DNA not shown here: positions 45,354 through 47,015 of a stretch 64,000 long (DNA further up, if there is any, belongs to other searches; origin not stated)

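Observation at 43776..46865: Three-gene cassette of an MbnP-like protein, a di-haem cytochrome c peroxidase (MbnH/MauG-like) and a T9SS-sorted YHYH-family protein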

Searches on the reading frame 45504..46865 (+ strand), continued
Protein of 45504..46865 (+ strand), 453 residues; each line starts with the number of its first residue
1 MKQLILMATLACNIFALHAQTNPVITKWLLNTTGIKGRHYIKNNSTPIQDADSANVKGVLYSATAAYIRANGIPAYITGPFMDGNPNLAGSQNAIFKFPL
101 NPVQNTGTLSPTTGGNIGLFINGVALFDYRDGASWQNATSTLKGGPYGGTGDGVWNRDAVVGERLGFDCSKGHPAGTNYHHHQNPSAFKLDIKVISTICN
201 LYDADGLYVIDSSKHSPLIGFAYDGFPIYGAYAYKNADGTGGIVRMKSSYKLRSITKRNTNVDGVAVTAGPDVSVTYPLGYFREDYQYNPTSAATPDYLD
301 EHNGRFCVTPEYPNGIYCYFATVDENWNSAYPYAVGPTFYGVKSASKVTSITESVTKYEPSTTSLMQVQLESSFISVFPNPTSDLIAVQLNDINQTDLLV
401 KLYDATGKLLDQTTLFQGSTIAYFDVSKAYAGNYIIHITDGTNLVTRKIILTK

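Call 30: search_protein_families(library=pfam, proteins=[L011:3758-4222:+, L011:2959-3441:+, L010:1069-2451:+, L017:4252-5955:+, L048:3514-3774:+, L005:2268-2870:+, L013:10297-11946:+, L013:9157-9624:+], max_evalue=0.01)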
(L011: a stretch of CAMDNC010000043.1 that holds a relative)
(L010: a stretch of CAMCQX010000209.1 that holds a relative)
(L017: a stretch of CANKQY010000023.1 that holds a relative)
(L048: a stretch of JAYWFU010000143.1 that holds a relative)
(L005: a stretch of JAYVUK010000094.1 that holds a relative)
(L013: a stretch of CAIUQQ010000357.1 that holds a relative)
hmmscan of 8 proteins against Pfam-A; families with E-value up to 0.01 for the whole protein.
L011:3758-4222:+ (154 aa): 0 families

L011:2959-3441:+ (160 aa): 5 families
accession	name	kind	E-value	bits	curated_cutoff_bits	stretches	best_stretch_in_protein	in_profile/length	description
PF04542.20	Sigma70_r2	-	3.2e-14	52.9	24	1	2-61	9-70/71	Sigma-70 region 2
PF08281.18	Sigma70_r4_2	-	4.6e-13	49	25.7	1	100-151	3-54/54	Sigma-70, region 4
PF04545.22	Sigma70_r4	-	3e-06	27.1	24.1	1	104-151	1-48/50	Sigma-70, region 4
PF22233.2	PhyR_sigma-like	-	3.3e-05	24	27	1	114-152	10-48/50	Response regulator PhyR, sigma-like domain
PF07638.17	Sigma70_ECF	-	0.0011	19.4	21.1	1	24-156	57-184/185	ECF sigma factor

L010:1069-2451:+ (460 aa): 4 families
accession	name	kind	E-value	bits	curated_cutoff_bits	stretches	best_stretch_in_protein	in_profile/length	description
PF00884.28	Sulfatase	-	7.7e-27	94.8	25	1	3-270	46-300/301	Sulfatase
PF16347.10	SGSH_C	-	5.5e-12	46.5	29.3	1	227-354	9-134/154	N-sulphoglucosamine sulphohydrolase, C-terminal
PF18962.6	Por_Secre_tail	-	1.4e-09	38.5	27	1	397-458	1-70/75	Secretion system C-terminal sorting domain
PF01663.27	Phosphodiest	-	0.001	19.2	23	1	117-214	138-223/342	Type I phosphodiesterase / nucleotide pyrophosphatase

L017:4252-5955:+ (567 aa): 4 families
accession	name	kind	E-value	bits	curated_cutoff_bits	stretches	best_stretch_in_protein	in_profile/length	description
PF07732.21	Cu-oxidase_3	-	3.2e-30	105.1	21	1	53-157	11-117/119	Multicopper oxidase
PF07731.20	Cu-oxidase_2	-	9.7e-23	80.9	20.4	1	363-475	19-135/137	Multicopper oxidase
PF18962.6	Por_Secre_tail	-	6.7e-14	52.4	27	1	492-563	1-73/75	Secretion system C-terminal sorting domain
PF00394.28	Cu-oxidase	-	2.3e-05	25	21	1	184-273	26-125/157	Multicopper oxidase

L048:3514-3774:+ (86 aa): 0 families

L005:2268-2870:+ (200 aa): 6 families
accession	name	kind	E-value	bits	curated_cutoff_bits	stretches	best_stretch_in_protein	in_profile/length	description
PF00578.27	AhpC-TSA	-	4.7e-18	65.8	26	1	29-144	5-118/124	AhpC/TSA family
PF08534.16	Redoxin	-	1.4e-15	57.8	26.6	1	29-154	6-132/148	Redoxin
PF13905.12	Thioredoxin_8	-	2.1e-07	31.6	27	1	54-142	5-89/94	Thioredoxin-like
PF13098.12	Thioredoxin_2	-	0.00048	20.9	27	1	49-156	4-95/104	Thioredoxin-like domain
PF00255.25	GSHPx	-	0.0035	17.4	27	1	31-115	3-84/108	Glutathione peroxidase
PF20029.6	DUF6436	-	0.0074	16.4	27.3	0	50-194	20-129/133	Domain of unknown function (DUF6436)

L013:10297-11946:+ (549 aa): 4 families
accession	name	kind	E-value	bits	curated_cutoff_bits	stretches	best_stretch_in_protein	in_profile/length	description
PF18962.6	Por_Secre_tail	-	3.6e-13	50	27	1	480-547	1-75/75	Secretion system C-terminal sorting domain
PF00149.33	Metallophos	-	2.9e-08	34.8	21.5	1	147-379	21-190/191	Calcineurin-like phosphoesterase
PF09423.15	PhoD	-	9.3e-05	22.1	27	1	195-326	83-219/343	PhoD-like phosphatase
PF16656.11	Pur_ac_phosph_N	-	0.0018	19.2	30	1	39-116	13-93/93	Purple acid Phosphatase, N-terminal domain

L013:9157-9624:+ (155 aa): 4 families
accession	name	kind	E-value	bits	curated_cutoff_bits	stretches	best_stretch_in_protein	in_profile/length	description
PF00578.27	AhpC-TSA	-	1.3e-09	38.5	26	1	41-134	25-117/124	AhpC/TSA family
PF13905.12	Thioredoxin_8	-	1.9e-09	38.2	27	1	42-133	2-89/94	Thioredoxin-like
PF08534.16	Redoxin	-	6.8e-08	32.9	26.6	1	42-122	29-106/148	Redoxin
PF00085.26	Thioredoxin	-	1.7e-06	28.4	23.5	1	32-89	10-63/103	Thioredoxin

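Call 54: predict_structure(alignment_id=A1)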
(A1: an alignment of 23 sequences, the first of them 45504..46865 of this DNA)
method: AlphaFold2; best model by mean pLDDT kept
length: 453 residues; sequences in the alignment: 23
mean_pLDDT: 41.1   pTM: 0.36
mean pLDDT of the five models: 41.1, 40.5, 40.1, 39.2, 38.3
residues with pLDDT >= 90: 2; 70-90: 48; 50-70: 68; < 50: 335
segments of 3 or more residues with pLDDT < 50: 15-61, 71-94, 99-253, 267-348, 358-368, 380-383, 417-420
pLDDT, mean of each block of 10 residues (from residue 1): 69 45 31 27 27 38 50 31 29 48 35 31 33 27 25 30 22 25 31 30 25 26 26 27 30 49 47 42 32 30 31 31 36 29 43 54 35 58 56 63 86 63 69 86 82 67
secondary structure, 60 per line:
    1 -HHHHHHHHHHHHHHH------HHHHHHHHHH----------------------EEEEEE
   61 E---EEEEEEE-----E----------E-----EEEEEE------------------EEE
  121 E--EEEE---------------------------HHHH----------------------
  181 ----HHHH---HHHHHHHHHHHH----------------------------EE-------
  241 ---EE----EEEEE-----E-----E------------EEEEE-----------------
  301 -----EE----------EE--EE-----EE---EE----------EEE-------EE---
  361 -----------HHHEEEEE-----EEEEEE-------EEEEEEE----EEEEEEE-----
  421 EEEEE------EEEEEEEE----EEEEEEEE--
elements in order: H2-16 H23-32 E55-61 E65-71 E94-99 E118-121 E124-127 H155-158 H185-188 H192-203 E250-254 E279-283 E346-348 E375-379 E385-390 E398-404 E409-415 E421-425 E432-439 E444-451

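Call 60: search_solved_structures(query=A4, max_evalue=10, show_alignments=2)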
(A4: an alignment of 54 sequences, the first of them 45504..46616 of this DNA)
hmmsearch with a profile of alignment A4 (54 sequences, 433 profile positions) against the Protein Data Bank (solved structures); distinct sequences matched with E-value up to 10: 4.
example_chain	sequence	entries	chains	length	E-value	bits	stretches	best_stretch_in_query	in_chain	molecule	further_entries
7pzj_A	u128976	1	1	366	0.00015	23.9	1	332-419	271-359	Lipase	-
8glk_D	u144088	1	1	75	0.0011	21.1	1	361-428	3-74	Endonuclease I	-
5jvk_A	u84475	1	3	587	0.06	15.3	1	359-426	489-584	Uncharacterized protein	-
3c0y_A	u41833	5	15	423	1.8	10.5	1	160-184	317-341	Histone deacetylase 7a | HISTONE DEACETYLASE 7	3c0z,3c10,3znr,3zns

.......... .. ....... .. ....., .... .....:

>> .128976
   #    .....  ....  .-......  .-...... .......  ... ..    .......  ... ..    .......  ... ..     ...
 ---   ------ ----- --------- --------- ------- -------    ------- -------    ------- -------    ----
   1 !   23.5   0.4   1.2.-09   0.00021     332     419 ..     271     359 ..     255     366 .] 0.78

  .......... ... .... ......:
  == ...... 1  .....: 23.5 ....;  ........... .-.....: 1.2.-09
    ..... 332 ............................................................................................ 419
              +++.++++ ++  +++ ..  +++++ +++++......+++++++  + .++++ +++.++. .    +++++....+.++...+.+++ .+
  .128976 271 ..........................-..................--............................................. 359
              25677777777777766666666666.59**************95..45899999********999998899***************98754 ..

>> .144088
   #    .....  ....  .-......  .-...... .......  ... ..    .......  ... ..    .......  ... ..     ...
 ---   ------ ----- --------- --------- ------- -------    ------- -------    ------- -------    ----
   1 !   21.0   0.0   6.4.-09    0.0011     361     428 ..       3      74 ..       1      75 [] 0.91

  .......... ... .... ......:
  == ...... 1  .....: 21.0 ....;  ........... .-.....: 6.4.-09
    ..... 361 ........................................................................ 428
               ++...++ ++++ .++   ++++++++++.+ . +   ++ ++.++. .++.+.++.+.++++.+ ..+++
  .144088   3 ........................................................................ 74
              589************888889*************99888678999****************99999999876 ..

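Call 62: search_protein_families(library=ncbifam, proteins=[L011:3758-4222:+, L048:3514-3774:+, L011:2959-3441:+, L017:4252-5955:+, L005:2268-2870:+], max_evalue=0.1)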
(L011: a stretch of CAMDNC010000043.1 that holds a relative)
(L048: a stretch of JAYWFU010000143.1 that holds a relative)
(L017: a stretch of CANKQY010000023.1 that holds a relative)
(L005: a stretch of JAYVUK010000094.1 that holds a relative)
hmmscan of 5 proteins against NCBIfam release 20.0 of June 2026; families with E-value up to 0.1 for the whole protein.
L011:3758-4222:+ (154 aa): 0 families

L048:3514-3774:+ (86 aa): 0 families

L011:2959-3441:+ (160 aa): 104 families (the best 25 are shown)
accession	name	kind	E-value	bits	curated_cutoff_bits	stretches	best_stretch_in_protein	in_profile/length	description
TIGR02985.1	Sig70_bacteroi1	subfamily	2.1e-28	99.5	126.4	1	3-155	15-162/162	RNA polymerase sigma-70 factor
NF004113.0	PRK05602.1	equivalog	2.1e-27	96.1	208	1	4-159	60-205/211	RNA polymerase sigma factor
NF058625.1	sigma_PG0214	equivalog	2.3e-25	89.3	130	1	2-158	17-164/170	GFO_1088 family ECF-type sigma factor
TIGR02937.1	sigma70-ECF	superfamily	2.3e-24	85.9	42.9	1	2-155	14-165/165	sigma-70 family RNA polymerase sigma factor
TIGR02939.1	RpoE_Sigma70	equivalog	6.8e-24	84.9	236.15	1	2-156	33-187/190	RNA polymerase sigma factor RpoE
NF007223.0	PRK09641.1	equivalog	1.1e-23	84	209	1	2-157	31-186/187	RNA polymerase sigma factor SigW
NF006930.0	PRK09415.1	subfamily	1.8e-23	83.3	198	1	2-157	29-177/179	RNA polymerase factor sigma C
NF006089.0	PRK08241.1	subfamily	5.4e-23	81.6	240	1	13-156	46-205/343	RNA polymerase subunit sigma-70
NF007215.0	PRK09637.1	equivalog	1.6e-22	80.4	212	1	9-157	21-156/181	RNA polymerase sigma factor SigZ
TIGR02950.1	SigM_subfam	subfamily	4.2e-22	78.7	147.95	1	2-155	13-158/159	RNA polymerase sigma factor, SigM family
NF008888.0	PRK11922.1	equivalog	1.9e-21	76.8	204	1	10-156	51-197/231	RNA polymerase sigma factor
NF009166.1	PRK12513.1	equivalog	3.6e-21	75.7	206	1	2-157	35-188/193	RNA polymerase sigma factor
NF009190.0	PRK12538.1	equivalog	2.2e-19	70.1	303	1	3-159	77-223/233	RNA polymerase sigma factor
NF007225.0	PRK09643.1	equivalog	3.5e-19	69.3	190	1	4-157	42-184/204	RNA polymerase sigma factor SigM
NF009176.0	PRK12524.1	equivalog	3.6e-19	69.3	264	1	4-156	41-185/196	RNA polymerase sigma factor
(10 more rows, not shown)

L017:4252-5955:+ (567 aa): 11 families
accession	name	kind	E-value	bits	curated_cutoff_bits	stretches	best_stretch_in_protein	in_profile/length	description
NF008205.1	PRK10965.1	equivalog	1.5e-112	377.1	525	2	9-285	16-301/529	multicopper oxidase CueO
NF008135.0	PRK10883.1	equivalog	9.4e-65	218.9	581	1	52-476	61-470/471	cell division protein FtsP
NF045554.1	AmiPhnlOxPhsA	equivalog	6.6e-35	120.7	950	3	86-185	111-208/581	O-aminophenol oxidase PhsA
TIGR01480.1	copper_res_A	subfamily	2.6e-26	92.2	478.95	2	27-153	37-160/593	copper resistance system multicopper oxidase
TIGR04183.1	Por_Secre_tail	domain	1.4e-12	47.4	23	1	492-567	1-72/72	T9SS type A sorting domain-containing protein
TIGR03389.1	laccase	equivalog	3.6e-12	45.9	558.9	1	40-177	8-141/539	laccase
TIGR03388.1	ascorbase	equivalog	4e-11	42.3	614.8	1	39-179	5-141/542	L-ascorbate oxidase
TIGR03390.1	ascorbOXfungal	equivalog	3.5e-10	39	445.35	1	54-168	25-137/538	L-ascorbate oxidase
NF038113.1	T9SSA_dep_M36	equivalog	7.1e-07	27.7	885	1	486-558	789-862/869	T9SS-dependent M36 family metallopeptidase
TIGR02376.1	Cu_nitrite_red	equivalog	1e-05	25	296.3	1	38-155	30-145/326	copper-containing nitrite reductase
NF004170.0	PRK05638.1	equivalog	0.0027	16.3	421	1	217-290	96-164/442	threonine synthase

L005:2268-2870:+ (200 aa): 5 families
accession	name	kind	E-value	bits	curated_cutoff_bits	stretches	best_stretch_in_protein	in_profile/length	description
NF002854.0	PRK03147.1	subfamily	4.4e-09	36.5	170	1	18-156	31-160/176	thiol-disulfide oxidoreductase ResA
NF041202.1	StoA_CxxC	exception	5.6e-06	26.3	210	1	6-154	10-150/163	endospore biogenesis thiol-disulfide oxidoreductase StoA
NF006960.0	PRK09437.1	equivalog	1.3e-05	25.2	140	1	30-132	11-105/156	thioredoxin-dependent thiol peroxidase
NF009668.0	PRK13189.1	equivalog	0.0043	16.3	211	1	59-132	46-117/224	peroxiredoxin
TIGR02187.2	PDO_seleno_TRX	equivalog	0.022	14.1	185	0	102-155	39-92/209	protein disulfide oxidoreductase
